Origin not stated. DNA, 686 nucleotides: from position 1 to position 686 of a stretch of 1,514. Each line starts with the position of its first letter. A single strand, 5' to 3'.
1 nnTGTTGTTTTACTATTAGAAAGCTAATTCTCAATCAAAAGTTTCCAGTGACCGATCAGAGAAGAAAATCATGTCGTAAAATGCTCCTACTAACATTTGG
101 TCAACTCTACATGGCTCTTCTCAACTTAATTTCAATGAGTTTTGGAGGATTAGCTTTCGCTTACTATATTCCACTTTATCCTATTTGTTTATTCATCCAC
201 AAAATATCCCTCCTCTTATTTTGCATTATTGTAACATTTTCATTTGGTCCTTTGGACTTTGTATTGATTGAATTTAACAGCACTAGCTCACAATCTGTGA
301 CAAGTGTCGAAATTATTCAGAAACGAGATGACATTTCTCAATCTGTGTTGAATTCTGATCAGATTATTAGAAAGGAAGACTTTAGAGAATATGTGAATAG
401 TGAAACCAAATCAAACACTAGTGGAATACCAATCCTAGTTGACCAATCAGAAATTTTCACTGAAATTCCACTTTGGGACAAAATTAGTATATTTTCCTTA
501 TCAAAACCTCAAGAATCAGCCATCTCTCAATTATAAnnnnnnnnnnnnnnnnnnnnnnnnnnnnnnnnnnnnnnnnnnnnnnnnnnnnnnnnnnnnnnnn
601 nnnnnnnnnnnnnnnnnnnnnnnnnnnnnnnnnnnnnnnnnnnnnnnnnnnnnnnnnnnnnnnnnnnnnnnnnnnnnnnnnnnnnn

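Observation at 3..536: Edge-truncated ORF encoding helices plus a Ser/Thr-rich tail, possibly the end of a serpentine-receptor-like gene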

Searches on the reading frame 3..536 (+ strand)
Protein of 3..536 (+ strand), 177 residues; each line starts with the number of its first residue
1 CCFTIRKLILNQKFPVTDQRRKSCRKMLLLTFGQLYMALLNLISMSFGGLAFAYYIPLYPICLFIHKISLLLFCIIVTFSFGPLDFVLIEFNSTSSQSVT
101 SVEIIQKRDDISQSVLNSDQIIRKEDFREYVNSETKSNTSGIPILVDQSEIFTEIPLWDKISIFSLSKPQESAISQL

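Call 4: search_protein_families(library=pfam, proteins=[window:3-533:+], max_evalue=10)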
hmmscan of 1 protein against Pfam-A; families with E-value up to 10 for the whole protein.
window:3-533:+ (177 aa): 0 families

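Call 5: find_homologous_proteins(query=window:3-533:+, max_evalue=0.01)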
Query window:3-533:+ (177 aa): 1 proteins with E <= 0.01 among 82 candidates.
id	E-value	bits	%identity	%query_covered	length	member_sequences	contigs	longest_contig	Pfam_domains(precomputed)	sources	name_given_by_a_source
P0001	3.0e-103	361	98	98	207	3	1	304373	-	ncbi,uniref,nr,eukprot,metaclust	ncbi:predicted protein [Naegleria gruberi]|uniref:Predicted protein n=1 Tax=Naegleria gruberi TaxID=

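Call 8: find_encoding_contigs(protein=P0001, flank=10000, max_places=6)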
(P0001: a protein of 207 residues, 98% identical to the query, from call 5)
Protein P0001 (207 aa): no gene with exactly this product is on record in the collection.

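Call 13: find_encoding_contigs(protein=window:3-536:+, flank=10000)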
Protein window:3-536:+ (177 aa): no gene with exactly this product is on record in the collection.

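Call 14: list_cluster_members(proteins=[P0001])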
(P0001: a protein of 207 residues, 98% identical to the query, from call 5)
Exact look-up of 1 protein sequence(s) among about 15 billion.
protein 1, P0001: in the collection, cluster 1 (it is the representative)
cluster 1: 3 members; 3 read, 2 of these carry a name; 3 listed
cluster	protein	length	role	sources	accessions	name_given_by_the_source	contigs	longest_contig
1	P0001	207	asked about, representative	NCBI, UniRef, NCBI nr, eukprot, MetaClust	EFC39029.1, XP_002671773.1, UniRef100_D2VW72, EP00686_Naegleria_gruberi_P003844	predicted protein [Naegleria gruberi] | Predicted protein n=1 Tax=Naegleria gruberi TaxID=5762 RepID=D2VW72_NAEGR | uncharacterized protein NAEGRDRAFT_73279 [Naegleria gruberi]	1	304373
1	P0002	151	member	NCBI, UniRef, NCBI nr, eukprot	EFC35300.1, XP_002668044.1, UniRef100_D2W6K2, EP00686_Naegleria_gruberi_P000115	predicted protein [Naegleria gruberi] | Predicted protein n=1 Tax=Naegleria gruberi TaxID=5762 RepID=D2W6K2_NAEGR | uncharacterized protein NAEGRDRAFT_77045 [Naegleria gruberi]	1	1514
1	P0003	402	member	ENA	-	-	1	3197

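Call 16: find_encoding_contigs(protein=P0003, flank=10000)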
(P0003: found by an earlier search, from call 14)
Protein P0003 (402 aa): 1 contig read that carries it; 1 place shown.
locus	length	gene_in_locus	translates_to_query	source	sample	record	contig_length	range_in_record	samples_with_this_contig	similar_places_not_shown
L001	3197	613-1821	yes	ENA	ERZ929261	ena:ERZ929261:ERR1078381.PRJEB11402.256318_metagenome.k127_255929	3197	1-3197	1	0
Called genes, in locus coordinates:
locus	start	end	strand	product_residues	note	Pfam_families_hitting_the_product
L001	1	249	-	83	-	?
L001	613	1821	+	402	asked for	-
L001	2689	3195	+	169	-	?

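Call 17: search_protein_families(library=pfam, proteins=[P0003, P0001, P0002], max_evalue=10)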
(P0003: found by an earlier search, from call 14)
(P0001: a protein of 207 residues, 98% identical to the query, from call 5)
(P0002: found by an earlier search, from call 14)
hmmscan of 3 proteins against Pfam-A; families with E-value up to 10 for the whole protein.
P0003 (402 aa): 0 families

P0001 (207 aa): 1 family
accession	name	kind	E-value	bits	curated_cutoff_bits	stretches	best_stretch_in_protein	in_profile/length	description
PF16118.10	DUF4834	-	3.5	9.1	27.8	0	18-52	4-38/99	Domain of unknown function (DUF4834)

P0002 (151 aa): 0 families

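Call 18: find_homologous_proteins(query=P0003, max_evalue=1)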
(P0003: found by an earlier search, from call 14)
Query P0003 (402 aa): 3 proteins with E <= 1 among 4629 candidates.
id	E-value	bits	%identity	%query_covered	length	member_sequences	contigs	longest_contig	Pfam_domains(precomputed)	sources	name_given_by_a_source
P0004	7.9e-111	389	53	94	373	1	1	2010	-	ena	-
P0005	2.8e-104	367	55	82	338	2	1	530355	-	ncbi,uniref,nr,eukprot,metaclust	ncbi:predicted protein [Naegleria gruberi]|uniref:Predicted protein n=1 Tax=Naegleria gruberi TaxID=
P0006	1.5e-100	355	55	84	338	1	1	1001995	-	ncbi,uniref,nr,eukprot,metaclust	ncbi:hypothetical protein NAEGRDRAFT_77904 [Naegleria gruberi]|uniref:Uncharacterized protein n=1 Ta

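Call 21: search_protein_representatives(protein=P0001)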
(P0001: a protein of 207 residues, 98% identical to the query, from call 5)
Query: 207 residues. Proteins with E-value up to 0.001 (for the whole library): 9; up to 1e-10: 5; up to 1e-30: 3. The best 9 are listed.
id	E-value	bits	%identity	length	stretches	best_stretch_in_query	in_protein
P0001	4.5e-126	434.3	100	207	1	1-207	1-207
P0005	2.1e-57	210.4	58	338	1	4-189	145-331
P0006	2.2e-55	203.8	57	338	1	3-187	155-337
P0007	5.6e-16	75.3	36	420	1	12-152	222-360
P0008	1.9e-14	70.3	43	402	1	20-122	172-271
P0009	7.4e-09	52.0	34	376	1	17-149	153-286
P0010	2.9e-05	40.3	38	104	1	67-161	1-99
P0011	6.4e-05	39.2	52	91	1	67-118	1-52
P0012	1.0e-04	38.5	30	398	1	21-124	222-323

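Call 22: predict_structure(protein=P0001)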
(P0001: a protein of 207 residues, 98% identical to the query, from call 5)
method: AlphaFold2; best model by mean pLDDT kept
length: 207 residues; sequences in the alignment: 1
mean_pLDDT: 57.2   pTM: 0.39
mean pLDDT of the five models: 57.2, 55.2, 54.0, 53.4, 51.8
residues with pLDDT >= 90: 0; 70-90: 76; 50-70: 37; < 50: 94
segments of 3 or more residues with pLDDT < 50: 115-207
pLDDT, mean of each block of 10 residues (from residue 1): 80 78 77 77 61 72 74 69 65 74 72 50 41 36 40 44 45 39 37 34 31
secondary structure, 60 per line:
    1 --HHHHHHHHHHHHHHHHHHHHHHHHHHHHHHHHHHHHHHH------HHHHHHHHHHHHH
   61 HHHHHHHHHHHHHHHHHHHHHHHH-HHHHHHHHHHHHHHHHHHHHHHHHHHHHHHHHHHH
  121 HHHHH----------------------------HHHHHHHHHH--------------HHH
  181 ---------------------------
elements in order: H3-41 H48-84 H86-125 H154-163

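Call 24: search_protein_families(library=pfam, proteins=[P0004, P0005, P0006, P0007, P0008, P0009, P0012], max_evalue=10)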
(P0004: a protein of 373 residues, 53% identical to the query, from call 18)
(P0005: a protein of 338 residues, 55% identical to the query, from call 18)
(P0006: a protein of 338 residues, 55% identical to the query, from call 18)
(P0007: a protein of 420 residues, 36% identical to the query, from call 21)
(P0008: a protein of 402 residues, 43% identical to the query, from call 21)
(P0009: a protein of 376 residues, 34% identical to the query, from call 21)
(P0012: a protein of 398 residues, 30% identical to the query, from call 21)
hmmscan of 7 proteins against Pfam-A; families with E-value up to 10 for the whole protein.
P0004 (373 aa): 1 family
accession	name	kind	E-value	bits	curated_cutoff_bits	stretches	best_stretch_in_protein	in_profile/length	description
PF04689.18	S1FA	-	9.9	6.8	21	1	28-57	10-39/66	DNA binding protein S1FA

P0005 (338 aa): 1 family
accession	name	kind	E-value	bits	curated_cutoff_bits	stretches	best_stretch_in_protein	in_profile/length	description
PF05608.18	RTE1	-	4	8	29.4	1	60-85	114-139/149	RTE1-like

P0006 (338 aa): 2 families
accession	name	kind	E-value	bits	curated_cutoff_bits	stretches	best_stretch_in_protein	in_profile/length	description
PF11014.13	DUF2852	-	0.068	13.7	22.5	1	108-142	4-37/116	Protein of unknown function (DUF2852)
PF10522.14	RII_binding_1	-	1.3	9.9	18.8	1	144-156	2-14/19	RII binding domain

P0007 (420 aa): 0 families

P0008 (402 aa): 1 family
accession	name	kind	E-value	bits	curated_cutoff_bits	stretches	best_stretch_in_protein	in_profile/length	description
PF23935.1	DUF7271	-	0.061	14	27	1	295-332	11-48/76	Domain of unknown function (DUF7271)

P0009 (376 aa): 3 families
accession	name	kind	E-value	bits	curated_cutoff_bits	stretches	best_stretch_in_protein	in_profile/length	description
PF13273.12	DUF4064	-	0.015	16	32.1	1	94-173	4-83/102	Protein of unknown function (DUF4064)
PF07048.16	DUF1331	-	0.046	13.9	25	1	51-76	6-31/35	Protein of unknown function (DUF1331)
PF23497.1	YmiD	-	0.13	12.7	27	1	118-132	10-24/42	YmiD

P0012 (398 aa): 0 families

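Call 27: search_solved_structures(query=A1, max_evalue=10)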
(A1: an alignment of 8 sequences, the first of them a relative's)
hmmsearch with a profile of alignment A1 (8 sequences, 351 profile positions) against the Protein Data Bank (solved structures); distinct sequences matched with E-value up to 10: 2.
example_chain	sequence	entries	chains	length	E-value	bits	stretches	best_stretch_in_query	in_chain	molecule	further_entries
6sso_A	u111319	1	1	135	1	11.7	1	280-340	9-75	Non-secretory ribonuclease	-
8xkk_A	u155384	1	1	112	1.6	11.1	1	265-335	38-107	Immunoglobulin kappa constant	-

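Call 28: list_cluster_members(proteins=[P0004, P0007, P0008, P0009, P0012, P0010, P0011])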
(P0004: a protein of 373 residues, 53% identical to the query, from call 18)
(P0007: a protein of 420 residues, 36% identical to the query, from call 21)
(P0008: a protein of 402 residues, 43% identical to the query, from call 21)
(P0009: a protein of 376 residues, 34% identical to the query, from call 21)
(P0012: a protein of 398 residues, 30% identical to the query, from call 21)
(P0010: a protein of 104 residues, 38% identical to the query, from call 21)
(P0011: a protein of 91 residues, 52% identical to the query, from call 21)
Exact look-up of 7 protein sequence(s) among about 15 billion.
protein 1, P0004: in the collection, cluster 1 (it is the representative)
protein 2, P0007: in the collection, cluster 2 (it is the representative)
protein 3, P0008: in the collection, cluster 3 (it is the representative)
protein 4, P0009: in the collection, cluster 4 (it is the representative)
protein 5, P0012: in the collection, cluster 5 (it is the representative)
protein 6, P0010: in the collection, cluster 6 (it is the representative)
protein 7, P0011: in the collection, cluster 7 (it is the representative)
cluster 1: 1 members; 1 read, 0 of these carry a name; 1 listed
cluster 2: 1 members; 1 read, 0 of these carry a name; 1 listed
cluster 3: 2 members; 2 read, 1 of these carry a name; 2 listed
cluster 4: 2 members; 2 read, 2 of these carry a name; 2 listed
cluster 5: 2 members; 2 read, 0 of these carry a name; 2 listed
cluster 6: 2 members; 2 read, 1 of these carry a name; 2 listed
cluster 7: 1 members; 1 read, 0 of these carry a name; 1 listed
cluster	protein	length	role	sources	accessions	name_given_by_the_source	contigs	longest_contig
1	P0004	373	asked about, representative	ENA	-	-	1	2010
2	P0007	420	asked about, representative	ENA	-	-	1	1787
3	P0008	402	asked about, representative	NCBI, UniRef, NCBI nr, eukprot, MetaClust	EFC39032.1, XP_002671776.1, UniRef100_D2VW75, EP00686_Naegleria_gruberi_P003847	predicted protein [Naegleria gruberi] | Predicted protein n=1 Tax=Naegleria gruberi TaxID=5762 RepID=D2VW75_NAEGR | uncharacterized protein NAEGRDRAFT_73282 [Naegleria gruberi]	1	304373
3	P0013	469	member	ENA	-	-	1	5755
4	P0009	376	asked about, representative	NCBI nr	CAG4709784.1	unnamed protein product [Naegleria fowleri]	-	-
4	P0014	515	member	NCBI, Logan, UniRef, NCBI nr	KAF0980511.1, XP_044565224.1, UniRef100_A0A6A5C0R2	hypothetical protein FDP41_013725 [Naegleria fowleri] | Uncharacterized protein n=1 Tax=Naegleria fowleri TaxID=5763 RepID=A0A6A5C0R2_NAEFO | uncharacterized protein FDP41_013725 [Naegleria fowleri]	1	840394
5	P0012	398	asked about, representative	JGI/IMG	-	-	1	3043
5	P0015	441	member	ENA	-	-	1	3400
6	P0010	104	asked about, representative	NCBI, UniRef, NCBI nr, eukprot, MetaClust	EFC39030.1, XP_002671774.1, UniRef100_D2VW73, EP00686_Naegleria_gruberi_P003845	predicted protein [Naegleria gruberi] | Predicted protein n=1 Tax=Naegleria gruberi TaxID=5762 RepID=D2VW73_NAEGR | uncharacterized protein NAEGRDRAFT_73280 [Naegleria gruberi]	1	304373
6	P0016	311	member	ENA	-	-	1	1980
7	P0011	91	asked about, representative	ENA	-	-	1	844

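Call 29: find_homologous_proteins(query=A1, max_evalue=0.01)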
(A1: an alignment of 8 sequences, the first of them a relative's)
Query A1 (8 sequences) (402 aa, profile of the alignment): 6 proteins with E <= 0.01 among 8000 candidates.
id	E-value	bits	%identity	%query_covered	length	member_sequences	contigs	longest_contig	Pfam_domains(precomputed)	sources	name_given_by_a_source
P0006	1.1e-135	471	55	84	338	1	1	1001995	-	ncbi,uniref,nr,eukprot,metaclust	ncbi:hypothetical protein NAEGRDRAFT_77904 [Naegleria gruberi]|uniref:Uncharacterized protein n=1 Ta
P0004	6.8e-135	468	53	94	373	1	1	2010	-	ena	-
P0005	3.9e-129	449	55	82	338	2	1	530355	-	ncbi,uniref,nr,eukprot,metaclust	ncbi:predicted protein [Naegleria gruberi]|uniref:Predicted protein n=1 Tax=Naegleria gruberi TaxID=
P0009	1.1e-116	408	28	72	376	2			-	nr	nr:unnamed protein product [Naegleria fowleri]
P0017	1.2e-96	342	29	68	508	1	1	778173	-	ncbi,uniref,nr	ncbi:hypothetical protein C9374_013567 [Naegleria lovaniensis]|uniref:Uncharacterized protein n=1 Ta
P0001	4.0e-73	265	98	51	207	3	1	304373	-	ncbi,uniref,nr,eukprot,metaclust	ncbi:predicted protein [Naegleria gruberi]|uniref:Predicted protein n=1 Tax=Naegleria gruberi TaxID=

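Call 37: predict_structure(alignment_id=A1)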
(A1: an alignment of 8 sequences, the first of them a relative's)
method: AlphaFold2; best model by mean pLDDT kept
length: 402 residues; sequences in the alignment: 8
mean_pLDDT: 71.2   pTM: 0.65
mean pLDDT of the five models: 71.2, 67.8, 67.1, 66.9, 66.4
residues with pLDDT >= 90: 73; 70-90: 201; 50-70: 29; < 50: 99
segments of 3 or more residues with pLDDT < 50: 1-13, 317-402
pLDDT, mean of each block of 10 residues (from residue 1): 41 67 88 92 90 83 89 93 89 84 90 89 85 74 84 91 88 79 62 78 85 91 90 69 77 88 90 81 86 87 66 51 37 38 32 27 27 28 35 32 35
secondary structure, 60 per line:
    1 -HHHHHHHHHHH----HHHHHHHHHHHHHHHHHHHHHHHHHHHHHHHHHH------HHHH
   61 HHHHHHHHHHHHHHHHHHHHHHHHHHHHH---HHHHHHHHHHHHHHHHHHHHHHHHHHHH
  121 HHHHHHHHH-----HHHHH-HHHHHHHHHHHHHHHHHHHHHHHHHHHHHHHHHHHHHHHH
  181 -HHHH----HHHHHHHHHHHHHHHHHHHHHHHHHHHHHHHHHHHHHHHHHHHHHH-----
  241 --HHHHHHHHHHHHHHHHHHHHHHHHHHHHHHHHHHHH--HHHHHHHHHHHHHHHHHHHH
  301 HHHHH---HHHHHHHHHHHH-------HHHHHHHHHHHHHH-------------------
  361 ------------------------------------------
elements in order: H2-12 H17-50 H57-89 H93-129 H135-139 H141-180 H182-185 H190-235 H243-278 H281-305 H309-320 H328-341

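Call 38: search_protein_families(library=pfam, proteins=[L001:2689-3195:+, L001:1-249:-, P0014, P0017, P0013], max_evalue=0.01)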
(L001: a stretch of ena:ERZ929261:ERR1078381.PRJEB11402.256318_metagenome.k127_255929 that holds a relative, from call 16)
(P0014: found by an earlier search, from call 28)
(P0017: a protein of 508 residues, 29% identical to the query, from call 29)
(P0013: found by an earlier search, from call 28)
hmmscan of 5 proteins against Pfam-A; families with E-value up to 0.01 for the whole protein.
L001:2689-3195:+ (169 aa): 0 families

L001:1-249:- (83 aa): 0 families

P0014 (515 aa): 0 families

P0017 (508 aa): 0 families

P0013 (469 aa): 0 families

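Call 40: fold_search(model_id=the predicted structure, library=pdb)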
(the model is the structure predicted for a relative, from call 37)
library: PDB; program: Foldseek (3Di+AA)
matches with E <= 10: 952; with E <= 0.001: 0
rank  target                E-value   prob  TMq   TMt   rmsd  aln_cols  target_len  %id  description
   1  8k4s_E                1.5e-02  1.00  0.28  0.38  10.6       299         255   14  CryoEM structure of Gq coupled MRGPRX4 with agonist DCA-3P (released 2024-11-06)
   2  9j0i_R                1.6e-02  0.99  0.29  0.36  11.5       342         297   13  UDP-Glucuronic acid bound purinergic receptor P2Y14 complex with Gi (released 2025-06-04)
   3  5zkq_A                2.6e-02  1.00  0.39  0.51   8.9       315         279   13  Crystal structure of the human platelet-activating factor receptor in complex with ABT-491 (released 2018-06-20)
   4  9tbd_A                3.2e-02  1.00  0.35  0.48   8.3       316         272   12  Cryo-EM structure of the light-driven sodium pump ErNaR in the pentameric form (released 2025-12-17)
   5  7w0l_Q                3.2e-02  1.00  0.38  0.48   8.8       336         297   10  Cryo-EM structure of a dimeric GPCR-Gi complex with small molecule (released 2022-07-27)
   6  7wj5_R                3.5e-02  0.97  0.27  0.35  11.3       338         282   13  Cryo-EM structure of human somatostatin receptor 2 complex with its agonist somatostatin delineates the ligand binding (released 2022-07-13)
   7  8xos_R                4.1e-02  0.98  0.31  0.38  12.0       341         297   15  Cryo-EM structure of the tethered agonist-bound human PAR1-Gi complex (released 2024-09-18)
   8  7wvv_R                4.3e-02  1.00  0.42  0.53   7.7       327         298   11  Cryo-EM structure of the human formyl peptide receptor 2 in complex with fMLFII and Gi2 (released 2022-04-13)
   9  7wvw_R                4.3e-02  0.99  0.36  0.45   9.2       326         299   12  Cryo-EM structure of the human formyl peptide receptor 2 in complex with fMYFINILTL and Gi2 (released 2022-04-13)
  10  4kly_C                4.3e-02  0.98  0.26  0.39  10.6       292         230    9  Crystal structure of a blue-light absorbing proteorhodopsin mutant D97N from HOT75 (released 2013-06-05)
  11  7u2l_D                4.5e-02  1.00  0.42  0.56   6.8       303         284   13  C5guano-uOR-Gi-scFv16 (released 2022-05-04)
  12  8xqj_C                4.5e-02  1.00  0.41  0.51   7.2       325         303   11  Cryo-EM structure of human dimeric APJR complex with antagonistic antibody (released 2025-01-22)
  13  8jpp_R                4.5e-02  0.98  0.32  0.37  10.8       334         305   10  Cryo-EM structure of succinate receptor bound to succinate acid coupling MiniGsq (released 2024-05-22)
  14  8efb_R                4.9e-02  1.00  0.40  0.53   7.7       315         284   11  Oliceridine-bound mu-opioid receptor-Gi complex (released 2022-11-09)
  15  9kux_R                4.9e-02  1.00  0.39  0.47   8.4       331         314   10  Cryo-EM structure of dimeric APJR and one Beta-arrestin complex with small molecules (released 2025-09-17)
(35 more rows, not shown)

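Call 52: find_encoding_contigs(protein=P0010, flank=10000, max_places=3)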
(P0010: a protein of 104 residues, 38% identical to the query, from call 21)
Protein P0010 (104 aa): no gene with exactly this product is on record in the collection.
